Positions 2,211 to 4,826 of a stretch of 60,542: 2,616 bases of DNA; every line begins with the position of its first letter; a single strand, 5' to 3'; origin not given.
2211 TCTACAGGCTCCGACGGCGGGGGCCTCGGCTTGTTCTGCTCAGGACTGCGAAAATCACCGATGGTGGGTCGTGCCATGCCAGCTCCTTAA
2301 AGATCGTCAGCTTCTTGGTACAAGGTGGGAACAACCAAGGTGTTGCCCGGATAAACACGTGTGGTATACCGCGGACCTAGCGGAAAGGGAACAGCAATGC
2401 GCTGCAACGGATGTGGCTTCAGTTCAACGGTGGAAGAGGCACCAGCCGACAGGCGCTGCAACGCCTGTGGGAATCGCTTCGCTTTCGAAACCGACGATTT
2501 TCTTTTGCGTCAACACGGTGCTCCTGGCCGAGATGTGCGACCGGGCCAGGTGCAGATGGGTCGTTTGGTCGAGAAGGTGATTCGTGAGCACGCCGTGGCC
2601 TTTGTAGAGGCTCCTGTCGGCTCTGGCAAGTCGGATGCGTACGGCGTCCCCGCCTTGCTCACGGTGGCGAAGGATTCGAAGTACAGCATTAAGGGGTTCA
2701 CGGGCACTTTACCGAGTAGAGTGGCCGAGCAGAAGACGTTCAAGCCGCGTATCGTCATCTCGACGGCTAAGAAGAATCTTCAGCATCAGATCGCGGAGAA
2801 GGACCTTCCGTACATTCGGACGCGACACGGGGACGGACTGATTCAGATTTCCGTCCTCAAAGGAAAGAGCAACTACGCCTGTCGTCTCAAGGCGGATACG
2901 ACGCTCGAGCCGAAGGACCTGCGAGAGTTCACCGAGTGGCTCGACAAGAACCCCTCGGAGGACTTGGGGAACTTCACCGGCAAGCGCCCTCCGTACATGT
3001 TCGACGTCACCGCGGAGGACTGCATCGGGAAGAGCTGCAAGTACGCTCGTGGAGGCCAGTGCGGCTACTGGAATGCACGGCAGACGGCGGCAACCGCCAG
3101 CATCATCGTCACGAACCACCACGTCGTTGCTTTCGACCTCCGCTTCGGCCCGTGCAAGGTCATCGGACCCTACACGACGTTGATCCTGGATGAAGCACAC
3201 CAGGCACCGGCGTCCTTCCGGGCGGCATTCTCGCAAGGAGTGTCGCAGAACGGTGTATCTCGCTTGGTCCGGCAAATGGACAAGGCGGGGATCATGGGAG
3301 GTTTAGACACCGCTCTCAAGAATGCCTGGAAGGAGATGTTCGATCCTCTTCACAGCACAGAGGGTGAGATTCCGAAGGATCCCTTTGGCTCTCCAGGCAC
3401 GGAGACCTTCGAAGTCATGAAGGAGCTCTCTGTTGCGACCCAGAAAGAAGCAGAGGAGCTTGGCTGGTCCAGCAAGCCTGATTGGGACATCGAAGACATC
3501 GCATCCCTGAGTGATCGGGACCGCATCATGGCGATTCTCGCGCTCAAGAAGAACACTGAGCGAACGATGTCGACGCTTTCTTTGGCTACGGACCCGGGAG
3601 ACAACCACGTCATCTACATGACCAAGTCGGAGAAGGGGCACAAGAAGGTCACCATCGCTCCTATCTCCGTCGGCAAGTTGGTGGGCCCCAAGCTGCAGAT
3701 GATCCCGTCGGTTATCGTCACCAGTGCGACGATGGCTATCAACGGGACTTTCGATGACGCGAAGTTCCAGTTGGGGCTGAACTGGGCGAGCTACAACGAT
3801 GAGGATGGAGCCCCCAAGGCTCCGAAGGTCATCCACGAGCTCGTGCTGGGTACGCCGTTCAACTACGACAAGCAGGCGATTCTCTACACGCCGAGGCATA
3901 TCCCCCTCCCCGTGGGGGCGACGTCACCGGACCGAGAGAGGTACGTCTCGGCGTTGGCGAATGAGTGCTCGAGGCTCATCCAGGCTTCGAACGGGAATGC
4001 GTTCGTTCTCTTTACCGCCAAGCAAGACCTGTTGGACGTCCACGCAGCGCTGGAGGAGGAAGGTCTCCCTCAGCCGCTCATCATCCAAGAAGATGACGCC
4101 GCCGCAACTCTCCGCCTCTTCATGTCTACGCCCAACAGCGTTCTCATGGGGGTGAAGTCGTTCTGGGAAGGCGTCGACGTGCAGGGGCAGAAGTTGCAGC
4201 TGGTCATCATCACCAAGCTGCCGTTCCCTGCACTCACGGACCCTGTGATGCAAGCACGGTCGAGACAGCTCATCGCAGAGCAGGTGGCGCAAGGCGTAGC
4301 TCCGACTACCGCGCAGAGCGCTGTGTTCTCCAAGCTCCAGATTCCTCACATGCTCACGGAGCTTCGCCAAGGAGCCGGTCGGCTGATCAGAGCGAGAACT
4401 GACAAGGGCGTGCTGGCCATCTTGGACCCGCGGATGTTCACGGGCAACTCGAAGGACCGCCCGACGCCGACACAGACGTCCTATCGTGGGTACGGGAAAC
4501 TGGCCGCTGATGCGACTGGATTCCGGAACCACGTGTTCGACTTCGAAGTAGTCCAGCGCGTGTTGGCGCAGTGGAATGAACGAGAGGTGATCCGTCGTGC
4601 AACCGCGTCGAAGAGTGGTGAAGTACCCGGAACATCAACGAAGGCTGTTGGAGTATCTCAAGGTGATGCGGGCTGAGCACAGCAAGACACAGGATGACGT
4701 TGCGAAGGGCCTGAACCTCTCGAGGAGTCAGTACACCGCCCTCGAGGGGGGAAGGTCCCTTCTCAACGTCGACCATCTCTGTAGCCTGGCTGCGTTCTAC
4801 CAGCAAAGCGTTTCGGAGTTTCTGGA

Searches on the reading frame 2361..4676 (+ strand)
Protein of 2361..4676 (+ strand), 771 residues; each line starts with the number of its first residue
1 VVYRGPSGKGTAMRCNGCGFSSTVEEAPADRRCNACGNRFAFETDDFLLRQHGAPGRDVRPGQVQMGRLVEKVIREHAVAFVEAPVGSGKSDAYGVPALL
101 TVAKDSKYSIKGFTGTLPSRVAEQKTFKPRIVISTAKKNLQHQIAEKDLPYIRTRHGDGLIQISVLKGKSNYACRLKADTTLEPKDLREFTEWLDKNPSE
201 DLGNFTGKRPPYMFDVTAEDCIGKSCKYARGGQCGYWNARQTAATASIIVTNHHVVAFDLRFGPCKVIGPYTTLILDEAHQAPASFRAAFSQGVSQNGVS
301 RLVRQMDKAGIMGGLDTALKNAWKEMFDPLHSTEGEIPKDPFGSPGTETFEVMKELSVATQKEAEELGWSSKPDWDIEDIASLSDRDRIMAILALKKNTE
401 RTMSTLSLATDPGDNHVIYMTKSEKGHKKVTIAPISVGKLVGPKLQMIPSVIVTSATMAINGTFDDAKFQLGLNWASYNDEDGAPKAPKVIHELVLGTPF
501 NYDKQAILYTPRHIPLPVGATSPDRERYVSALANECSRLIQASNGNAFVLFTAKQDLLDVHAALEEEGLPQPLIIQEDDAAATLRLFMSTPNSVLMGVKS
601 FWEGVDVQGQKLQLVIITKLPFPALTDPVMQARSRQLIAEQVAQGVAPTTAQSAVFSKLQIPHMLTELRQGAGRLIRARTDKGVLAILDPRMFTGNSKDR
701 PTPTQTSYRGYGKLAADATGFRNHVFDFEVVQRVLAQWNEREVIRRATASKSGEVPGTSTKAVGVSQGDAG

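Call 14: search_protein_families(library=phrogs, proteins=[window:2361-4676:+], max_evalue=0.001)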
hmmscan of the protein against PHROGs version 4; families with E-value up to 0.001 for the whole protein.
window:2361-4676:+ (771 aa): 1 family
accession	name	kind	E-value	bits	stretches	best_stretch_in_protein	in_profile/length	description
phrog_2488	-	DNA, RNA and nucleotide metabolism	5.2e-53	181.7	1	58-691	18-556/579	DNA helicase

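Call 68: find_related_loci(query=window:2361-4676:+, collection=viral_contigs, flank=10000)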
Query window:2361-4676:+ (771 aa) in viral_contigs; peptide patterns used: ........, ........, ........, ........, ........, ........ (x = any residue, [..] = any of these).
7 stretches matched a pattern; 3 encode a relative of the query (tblastn E <= 1e-3); 3 distinct loci.
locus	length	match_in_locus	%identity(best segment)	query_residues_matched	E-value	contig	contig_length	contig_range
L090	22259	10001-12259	76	2-756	0e+0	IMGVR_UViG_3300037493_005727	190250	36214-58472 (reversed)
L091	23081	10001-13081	68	13-741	0e+0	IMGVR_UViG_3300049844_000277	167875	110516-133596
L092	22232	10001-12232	74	13-752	0e+0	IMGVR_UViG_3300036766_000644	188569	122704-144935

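Call 71: search_protein_families(library=pfam, proteins=[L090:396-1097:-, L090:1094-3586:-, L090:3583-4092:-, L090:4096-5097:-, L090:5315-8941:-, L090:8945-9289:-, L090:9340-9927:-], max_evalue=0.01)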
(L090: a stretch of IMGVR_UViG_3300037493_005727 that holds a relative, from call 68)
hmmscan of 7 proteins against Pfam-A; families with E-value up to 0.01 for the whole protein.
L090:396-1097:- (233 aa): 1 family
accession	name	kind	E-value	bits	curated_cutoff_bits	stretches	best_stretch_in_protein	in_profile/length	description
PF04539.22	Sigma70_r3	-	3.6e-09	37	25.3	1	111-164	8-61/78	Sigma-70 region 3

L090:1094-3586:- (830 aa): 0 families

L090:3583-4092:- (169 aa): 0 families

L090:4096-5097:- (333 aa): 0 families

L090:5315-8941:- (1208 aa): 0 families

L090:8945-9289:- (114 aa): 0 families

L090:9340-9927:- (195 aa): 0 families
